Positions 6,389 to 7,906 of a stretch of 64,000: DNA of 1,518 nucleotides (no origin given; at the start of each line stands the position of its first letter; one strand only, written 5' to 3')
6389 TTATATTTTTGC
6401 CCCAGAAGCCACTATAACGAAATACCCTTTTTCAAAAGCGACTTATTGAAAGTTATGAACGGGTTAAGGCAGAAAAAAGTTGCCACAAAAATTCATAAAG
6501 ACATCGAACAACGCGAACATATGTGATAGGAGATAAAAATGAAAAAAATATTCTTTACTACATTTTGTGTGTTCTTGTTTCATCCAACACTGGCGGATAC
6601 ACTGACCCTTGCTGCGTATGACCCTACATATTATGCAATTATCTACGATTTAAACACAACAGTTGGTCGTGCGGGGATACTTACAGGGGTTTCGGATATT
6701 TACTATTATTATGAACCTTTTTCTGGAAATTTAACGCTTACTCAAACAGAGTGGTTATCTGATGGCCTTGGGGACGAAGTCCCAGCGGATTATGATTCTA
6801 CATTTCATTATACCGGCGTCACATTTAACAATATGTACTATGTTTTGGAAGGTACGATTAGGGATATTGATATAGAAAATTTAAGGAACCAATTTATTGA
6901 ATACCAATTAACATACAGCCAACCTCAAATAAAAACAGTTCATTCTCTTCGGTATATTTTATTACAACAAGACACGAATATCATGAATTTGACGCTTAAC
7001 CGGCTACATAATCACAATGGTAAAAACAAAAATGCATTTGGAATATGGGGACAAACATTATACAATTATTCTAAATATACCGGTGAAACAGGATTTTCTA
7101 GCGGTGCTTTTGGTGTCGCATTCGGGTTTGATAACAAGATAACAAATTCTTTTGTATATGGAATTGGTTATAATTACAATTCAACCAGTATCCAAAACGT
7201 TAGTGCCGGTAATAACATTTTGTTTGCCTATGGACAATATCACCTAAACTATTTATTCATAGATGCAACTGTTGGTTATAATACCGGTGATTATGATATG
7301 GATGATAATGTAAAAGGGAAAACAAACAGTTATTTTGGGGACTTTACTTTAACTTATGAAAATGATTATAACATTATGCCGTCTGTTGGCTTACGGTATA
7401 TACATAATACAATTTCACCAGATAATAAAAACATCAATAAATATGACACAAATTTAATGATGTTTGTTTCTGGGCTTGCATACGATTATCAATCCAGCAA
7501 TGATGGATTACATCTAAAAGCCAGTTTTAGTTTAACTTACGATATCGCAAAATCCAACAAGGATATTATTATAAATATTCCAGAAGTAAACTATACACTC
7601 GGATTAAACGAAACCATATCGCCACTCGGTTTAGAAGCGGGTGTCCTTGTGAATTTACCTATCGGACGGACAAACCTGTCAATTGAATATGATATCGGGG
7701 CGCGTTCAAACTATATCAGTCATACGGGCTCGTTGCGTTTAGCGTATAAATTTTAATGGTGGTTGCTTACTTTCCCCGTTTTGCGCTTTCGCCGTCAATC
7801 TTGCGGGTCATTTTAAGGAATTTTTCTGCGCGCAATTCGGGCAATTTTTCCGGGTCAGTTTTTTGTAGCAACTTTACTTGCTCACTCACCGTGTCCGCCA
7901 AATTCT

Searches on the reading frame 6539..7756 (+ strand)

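Call 42: search_protein_families(library=pfam, proteins=[window:6539-7756:+], max_evalue=0.001)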
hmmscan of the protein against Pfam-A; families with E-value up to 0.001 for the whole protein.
window:6539-7756:+ (405 aa): 1 family
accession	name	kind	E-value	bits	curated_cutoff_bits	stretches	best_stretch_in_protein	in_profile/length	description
PF03797.25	Autotransporter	-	4.6e-08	33.6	26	1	169-293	1-150/255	Autotransporter beta-domain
